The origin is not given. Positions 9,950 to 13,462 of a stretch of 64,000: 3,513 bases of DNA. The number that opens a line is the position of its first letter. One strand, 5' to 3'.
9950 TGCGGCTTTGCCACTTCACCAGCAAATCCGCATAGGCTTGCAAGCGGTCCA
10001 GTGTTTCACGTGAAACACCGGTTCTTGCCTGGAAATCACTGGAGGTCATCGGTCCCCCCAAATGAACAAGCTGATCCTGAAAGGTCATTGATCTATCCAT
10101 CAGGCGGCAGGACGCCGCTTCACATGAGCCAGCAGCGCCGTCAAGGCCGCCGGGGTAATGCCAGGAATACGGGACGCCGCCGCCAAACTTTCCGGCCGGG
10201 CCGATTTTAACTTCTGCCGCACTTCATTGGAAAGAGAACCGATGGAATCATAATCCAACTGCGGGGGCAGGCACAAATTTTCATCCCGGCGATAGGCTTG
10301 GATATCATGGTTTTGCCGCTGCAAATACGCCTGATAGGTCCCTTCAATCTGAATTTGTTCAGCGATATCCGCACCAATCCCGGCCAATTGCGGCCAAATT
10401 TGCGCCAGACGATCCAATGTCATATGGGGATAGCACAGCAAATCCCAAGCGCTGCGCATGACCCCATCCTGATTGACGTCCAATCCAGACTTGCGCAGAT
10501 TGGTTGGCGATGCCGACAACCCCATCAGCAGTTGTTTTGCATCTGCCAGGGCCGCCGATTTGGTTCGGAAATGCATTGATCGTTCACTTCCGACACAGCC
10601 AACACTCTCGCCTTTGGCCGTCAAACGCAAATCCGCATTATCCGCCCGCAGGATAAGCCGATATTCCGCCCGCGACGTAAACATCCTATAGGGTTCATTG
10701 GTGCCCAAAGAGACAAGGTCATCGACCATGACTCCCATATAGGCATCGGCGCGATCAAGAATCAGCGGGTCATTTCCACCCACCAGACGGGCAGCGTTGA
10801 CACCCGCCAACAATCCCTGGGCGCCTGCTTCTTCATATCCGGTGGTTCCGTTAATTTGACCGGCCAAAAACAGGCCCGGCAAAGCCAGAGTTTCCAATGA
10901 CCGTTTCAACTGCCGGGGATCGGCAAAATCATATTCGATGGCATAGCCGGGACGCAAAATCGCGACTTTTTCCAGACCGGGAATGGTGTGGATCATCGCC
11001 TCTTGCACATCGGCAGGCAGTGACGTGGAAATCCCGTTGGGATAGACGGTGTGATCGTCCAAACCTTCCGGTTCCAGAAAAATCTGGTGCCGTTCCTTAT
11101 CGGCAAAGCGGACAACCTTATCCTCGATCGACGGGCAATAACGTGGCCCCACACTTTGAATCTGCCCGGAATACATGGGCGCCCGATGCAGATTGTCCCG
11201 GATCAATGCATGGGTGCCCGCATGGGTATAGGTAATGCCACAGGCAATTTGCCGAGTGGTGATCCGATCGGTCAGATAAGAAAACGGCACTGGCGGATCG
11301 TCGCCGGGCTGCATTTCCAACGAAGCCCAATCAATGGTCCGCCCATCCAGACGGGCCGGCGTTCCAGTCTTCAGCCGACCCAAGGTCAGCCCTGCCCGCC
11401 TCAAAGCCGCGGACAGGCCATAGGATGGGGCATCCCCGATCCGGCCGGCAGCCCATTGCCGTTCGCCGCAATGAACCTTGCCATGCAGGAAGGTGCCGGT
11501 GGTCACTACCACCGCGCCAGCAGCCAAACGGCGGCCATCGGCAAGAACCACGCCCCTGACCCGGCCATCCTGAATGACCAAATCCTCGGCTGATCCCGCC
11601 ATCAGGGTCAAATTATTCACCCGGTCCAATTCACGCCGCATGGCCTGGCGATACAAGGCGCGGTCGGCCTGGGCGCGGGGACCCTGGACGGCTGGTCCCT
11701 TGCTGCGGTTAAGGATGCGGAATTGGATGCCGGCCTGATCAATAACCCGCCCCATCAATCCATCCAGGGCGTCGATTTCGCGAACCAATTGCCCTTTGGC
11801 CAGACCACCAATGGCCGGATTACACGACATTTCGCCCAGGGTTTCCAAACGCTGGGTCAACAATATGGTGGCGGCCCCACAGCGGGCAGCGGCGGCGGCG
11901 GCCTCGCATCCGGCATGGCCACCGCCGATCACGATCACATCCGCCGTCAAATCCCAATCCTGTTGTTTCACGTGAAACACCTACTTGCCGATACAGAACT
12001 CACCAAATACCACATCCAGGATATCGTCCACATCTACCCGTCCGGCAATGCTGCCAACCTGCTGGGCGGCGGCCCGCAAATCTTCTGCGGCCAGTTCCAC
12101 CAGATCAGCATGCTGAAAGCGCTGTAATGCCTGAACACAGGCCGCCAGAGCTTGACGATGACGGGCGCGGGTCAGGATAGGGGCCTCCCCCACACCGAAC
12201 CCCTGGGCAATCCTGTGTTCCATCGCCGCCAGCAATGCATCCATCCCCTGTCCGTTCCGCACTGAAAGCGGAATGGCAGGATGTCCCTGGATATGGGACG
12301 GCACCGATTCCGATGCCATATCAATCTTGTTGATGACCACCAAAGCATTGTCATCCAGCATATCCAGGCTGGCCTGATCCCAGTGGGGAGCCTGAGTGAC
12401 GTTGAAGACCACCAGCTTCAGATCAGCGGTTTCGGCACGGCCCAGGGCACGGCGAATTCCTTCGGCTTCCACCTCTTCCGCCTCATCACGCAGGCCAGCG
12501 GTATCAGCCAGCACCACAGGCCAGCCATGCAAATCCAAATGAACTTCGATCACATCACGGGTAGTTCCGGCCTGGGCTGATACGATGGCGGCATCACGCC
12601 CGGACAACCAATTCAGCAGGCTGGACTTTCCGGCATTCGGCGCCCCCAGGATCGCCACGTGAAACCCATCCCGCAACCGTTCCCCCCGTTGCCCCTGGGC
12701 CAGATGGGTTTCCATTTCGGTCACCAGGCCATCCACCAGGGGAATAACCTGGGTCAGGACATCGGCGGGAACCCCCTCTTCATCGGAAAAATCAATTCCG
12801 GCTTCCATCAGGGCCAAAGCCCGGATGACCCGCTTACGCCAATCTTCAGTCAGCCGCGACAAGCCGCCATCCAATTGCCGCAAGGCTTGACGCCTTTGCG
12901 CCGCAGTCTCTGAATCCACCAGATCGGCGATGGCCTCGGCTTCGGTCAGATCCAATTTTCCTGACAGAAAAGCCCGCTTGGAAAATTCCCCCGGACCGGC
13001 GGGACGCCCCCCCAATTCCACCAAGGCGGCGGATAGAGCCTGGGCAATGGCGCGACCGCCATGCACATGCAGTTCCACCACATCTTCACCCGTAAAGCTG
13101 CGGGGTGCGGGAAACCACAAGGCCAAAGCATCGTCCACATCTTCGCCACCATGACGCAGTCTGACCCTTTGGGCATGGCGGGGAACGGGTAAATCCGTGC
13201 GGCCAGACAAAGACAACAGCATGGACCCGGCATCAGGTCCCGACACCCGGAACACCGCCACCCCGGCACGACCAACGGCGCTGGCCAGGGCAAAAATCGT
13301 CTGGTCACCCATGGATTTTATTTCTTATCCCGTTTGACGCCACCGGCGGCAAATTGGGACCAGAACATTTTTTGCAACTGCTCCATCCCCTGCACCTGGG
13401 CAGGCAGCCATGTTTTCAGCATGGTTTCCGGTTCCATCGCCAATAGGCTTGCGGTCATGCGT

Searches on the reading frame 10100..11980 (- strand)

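Call 60: search_protein_families(library=pfam, proteins=[window:10100-11980:-], max_evalue=0.0001)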
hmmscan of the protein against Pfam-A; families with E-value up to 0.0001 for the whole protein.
window:10100-11980:- (626 aa): 6 families
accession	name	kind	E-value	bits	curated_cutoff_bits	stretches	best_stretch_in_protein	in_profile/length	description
PF01134.28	GIDA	-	1.6e-170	567.9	22.1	1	14-402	1-389/391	Glucose inhibited division protein A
PF13932.14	SAM_GIDA_C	-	2.9e-24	85.1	27.1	1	562-617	2-57/57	tRNA modifying enzyme MnmG/GidA C-terminal helical bundle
PF21680.2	GIDA_C_1st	-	7.2e-17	62.4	24.7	1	466-557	2-96/96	tRNA modifying enzyme MnmG/GidA C-terminal helical domain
PF00890.30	FAD_binding_2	-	4.6e-08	33.1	20.4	1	14-45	1-32/414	FAD binding domain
PF12831.13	FAD_oxidored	-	5.3e-08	33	27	1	14-157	1-140/416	FAD dependent oxidoreductase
PF07992.20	Pyr_redox_2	-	2.3e-05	24.4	26.1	0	14-162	2-108/291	Pyridine nucleotide-disulphide oxidoreductase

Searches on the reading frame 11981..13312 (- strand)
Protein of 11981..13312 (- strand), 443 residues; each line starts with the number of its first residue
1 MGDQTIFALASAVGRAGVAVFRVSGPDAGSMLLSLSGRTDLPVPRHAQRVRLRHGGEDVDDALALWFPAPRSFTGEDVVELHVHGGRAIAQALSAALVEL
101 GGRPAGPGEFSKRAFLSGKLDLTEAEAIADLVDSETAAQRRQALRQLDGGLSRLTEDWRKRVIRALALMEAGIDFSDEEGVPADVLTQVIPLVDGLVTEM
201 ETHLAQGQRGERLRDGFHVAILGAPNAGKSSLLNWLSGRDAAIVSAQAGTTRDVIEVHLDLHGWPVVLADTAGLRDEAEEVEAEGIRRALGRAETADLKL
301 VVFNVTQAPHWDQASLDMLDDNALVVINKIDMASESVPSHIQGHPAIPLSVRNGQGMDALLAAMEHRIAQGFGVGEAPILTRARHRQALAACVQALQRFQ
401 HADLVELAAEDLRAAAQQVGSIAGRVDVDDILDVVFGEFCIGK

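Call 60: search_protein_families(library=pfam, proteins=[window:11981-13312:-], max_evalue=0.0001)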
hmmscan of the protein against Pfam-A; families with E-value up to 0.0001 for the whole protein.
window:11981-13312:- (443 aa): 5 families
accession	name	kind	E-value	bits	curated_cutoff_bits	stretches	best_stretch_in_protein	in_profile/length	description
PF12631.12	MnmE_helical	-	1.1e-49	169.8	40.1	1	122-440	1-211/211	MnmE helical domain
PF10396.14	TrmE_N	-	6.8e-36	123.5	29.8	1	5-119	1-117/117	GTP-binding protein TrmE N-terminus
PF01926.29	MMR_HSR1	-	9e-22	77.8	21.9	1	218-329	1-113/113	50S ribosome-binding GTPase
PF02421.24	FeoB_N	-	4.1e-07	30.1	27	1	218-336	2-121/156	Ferrous iron transport protein B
PF00350.29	Dynamin_N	-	3.1e-05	24.5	27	0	219-260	1-41/168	Dynamin family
